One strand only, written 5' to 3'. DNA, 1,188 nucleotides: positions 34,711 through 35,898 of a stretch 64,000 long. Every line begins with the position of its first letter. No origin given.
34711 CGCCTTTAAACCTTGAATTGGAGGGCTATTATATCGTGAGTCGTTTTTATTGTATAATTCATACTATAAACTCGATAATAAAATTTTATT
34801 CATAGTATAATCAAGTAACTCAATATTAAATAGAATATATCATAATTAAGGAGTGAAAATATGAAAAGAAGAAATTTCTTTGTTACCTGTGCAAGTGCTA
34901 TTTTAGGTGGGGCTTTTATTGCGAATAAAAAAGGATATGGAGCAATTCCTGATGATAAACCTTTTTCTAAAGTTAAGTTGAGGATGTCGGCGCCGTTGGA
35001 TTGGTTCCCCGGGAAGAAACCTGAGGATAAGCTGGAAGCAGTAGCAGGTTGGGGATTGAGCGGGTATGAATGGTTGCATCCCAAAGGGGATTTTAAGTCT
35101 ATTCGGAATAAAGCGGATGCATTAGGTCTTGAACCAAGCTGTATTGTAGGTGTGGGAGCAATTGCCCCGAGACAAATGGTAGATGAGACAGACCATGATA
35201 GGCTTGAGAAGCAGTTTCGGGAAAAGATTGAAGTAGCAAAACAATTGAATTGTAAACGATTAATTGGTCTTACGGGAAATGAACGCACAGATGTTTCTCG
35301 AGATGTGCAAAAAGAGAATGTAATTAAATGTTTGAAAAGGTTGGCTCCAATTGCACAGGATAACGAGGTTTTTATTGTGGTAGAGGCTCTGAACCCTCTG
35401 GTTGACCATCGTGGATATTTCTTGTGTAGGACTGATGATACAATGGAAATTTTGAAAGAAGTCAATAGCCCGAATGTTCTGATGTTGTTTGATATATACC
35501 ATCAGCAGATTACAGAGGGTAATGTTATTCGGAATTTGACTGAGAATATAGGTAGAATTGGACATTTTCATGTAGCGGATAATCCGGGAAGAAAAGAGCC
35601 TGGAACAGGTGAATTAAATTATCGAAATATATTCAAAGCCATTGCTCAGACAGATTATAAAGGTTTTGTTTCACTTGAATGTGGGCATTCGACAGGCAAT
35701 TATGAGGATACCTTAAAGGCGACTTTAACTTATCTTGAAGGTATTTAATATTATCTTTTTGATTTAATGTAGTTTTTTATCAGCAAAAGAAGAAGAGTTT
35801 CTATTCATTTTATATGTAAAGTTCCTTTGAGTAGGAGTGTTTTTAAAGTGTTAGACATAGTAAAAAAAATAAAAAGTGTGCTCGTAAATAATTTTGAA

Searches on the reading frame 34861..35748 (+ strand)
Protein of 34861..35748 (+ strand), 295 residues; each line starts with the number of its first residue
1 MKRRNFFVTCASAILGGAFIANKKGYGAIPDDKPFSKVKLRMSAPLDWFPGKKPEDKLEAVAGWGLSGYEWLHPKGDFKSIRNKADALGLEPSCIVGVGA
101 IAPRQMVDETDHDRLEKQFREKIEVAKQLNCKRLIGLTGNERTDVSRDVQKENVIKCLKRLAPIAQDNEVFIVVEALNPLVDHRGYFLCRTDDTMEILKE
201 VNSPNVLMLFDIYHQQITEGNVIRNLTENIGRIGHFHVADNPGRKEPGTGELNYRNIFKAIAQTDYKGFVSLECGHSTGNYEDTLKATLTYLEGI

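Call 71: search_protein_families(library=pfam, proteins=[window:34861-35748:+], max_evalue=0.0001)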
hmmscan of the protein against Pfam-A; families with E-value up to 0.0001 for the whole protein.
window:34861-35748:+ (295 aa): 1 family
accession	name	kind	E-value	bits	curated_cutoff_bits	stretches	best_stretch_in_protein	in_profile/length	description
PF01261.30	AP_endonuc_2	-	2.7e-34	119.4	31.1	1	59-287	2-241/249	Xylose isomerase-like TIM barrel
